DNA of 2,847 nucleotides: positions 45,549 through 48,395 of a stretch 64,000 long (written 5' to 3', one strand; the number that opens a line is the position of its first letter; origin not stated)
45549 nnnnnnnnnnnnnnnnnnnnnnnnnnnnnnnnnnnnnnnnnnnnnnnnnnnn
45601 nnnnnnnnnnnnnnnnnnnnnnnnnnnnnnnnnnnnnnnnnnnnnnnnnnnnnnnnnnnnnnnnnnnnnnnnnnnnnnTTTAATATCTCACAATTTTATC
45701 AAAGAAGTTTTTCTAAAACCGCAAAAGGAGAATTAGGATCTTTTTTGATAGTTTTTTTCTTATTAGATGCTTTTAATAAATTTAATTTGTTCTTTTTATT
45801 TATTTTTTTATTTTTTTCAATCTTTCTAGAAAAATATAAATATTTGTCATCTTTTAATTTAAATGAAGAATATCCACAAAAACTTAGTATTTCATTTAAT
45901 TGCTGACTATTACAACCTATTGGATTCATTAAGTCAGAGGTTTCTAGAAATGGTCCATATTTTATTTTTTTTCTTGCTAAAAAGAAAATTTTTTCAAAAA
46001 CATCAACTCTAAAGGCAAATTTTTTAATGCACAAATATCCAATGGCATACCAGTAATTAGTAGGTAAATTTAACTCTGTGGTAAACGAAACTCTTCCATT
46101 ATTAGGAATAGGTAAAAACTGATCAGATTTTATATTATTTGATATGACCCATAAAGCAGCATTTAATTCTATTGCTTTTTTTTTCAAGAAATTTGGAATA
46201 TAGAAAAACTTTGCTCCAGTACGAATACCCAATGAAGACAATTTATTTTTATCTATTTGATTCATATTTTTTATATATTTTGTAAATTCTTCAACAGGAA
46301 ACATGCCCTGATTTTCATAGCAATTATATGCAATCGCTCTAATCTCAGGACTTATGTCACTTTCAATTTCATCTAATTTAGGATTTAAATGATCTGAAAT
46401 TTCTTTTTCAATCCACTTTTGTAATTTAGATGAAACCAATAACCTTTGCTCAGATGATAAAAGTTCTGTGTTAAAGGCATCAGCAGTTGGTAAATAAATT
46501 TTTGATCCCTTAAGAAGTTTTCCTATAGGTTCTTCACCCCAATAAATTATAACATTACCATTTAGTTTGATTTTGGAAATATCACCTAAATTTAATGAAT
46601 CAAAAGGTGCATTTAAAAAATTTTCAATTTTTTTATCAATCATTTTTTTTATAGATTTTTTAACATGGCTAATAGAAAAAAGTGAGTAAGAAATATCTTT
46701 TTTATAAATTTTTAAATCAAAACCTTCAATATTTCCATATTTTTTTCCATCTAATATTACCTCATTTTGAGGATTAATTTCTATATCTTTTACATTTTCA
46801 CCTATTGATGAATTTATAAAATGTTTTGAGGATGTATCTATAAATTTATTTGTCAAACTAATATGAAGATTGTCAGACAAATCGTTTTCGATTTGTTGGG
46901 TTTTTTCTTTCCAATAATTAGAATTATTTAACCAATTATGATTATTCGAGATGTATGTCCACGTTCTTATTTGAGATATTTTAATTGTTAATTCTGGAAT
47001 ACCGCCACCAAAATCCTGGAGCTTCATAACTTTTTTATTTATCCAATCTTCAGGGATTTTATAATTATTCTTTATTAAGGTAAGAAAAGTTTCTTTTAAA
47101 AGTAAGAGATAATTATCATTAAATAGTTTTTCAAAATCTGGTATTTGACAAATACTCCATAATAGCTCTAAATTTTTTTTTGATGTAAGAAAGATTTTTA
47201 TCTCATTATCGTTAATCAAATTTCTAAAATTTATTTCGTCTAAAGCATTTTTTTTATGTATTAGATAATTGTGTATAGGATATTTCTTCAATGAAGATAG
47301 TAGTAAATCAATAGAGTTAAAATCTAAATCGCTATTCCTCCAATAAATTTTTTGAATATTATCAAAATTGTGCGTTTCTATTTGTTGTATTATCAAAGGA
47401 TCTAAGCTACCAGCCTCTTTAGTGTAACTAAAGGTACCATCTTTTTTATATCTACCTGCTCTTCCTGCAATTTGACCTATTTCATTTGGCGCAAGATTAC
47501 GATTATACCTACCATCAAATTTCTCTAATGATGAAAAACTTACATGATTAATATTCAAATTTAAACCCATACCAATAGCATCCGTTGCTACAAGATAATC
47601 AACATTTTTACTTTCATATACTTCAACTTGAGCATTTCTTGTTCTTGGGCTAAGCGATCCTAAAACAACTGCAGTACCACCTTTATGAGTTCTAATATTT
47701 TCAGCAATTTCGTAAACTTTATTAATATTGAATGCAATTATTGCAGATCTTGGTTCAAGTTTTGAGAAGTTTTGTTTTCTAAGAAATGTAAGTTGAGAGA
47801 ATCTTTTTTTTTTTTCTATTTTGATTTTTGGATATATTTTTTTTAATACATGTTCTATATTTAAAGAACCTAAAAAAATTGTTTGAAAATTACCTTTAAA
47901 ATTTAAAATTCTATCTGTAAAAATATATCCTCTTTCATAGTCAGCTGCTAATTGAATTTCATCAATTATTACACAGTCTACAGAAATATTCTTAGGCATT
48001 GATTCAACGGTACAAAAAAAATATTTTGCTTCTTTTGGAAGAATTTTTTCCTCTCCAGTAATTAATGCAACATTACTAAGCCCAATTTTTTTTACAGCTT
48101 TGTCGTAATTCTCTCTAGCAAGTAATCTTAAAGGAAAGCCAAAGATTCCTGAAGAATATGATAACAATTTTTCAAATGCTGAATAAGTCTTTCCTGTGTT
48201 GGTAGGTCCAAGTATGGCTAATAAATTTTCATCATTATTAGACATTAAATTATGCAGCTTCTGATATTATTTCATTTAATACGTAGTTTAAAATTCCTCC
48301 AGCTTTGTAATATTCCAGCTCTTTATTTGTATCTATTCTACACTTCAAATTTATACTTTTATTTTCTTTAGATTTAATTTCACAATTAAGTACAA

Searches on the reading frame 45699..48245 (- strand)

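Call 91: search_protein_families(library=pfam, proteins=[window:45699-48245:-], max_evalue=0.000001)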
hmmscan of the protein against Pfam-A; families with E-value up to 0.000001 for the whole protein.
window:45699-48245:- (848 aa): 2 families
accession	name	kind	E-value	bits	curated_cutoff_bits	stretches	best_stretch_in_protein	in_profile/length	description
PF22527.2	DEXQc_Suv3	-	1.6e-27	96.4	27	1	10-119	17-124/154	DEXQ-box helicase domain of Suv3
PF00271.37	Helicase_C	-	2.3e-09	37.9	23.5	1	161-266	11-109/110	Helicase conserved C-terminal domain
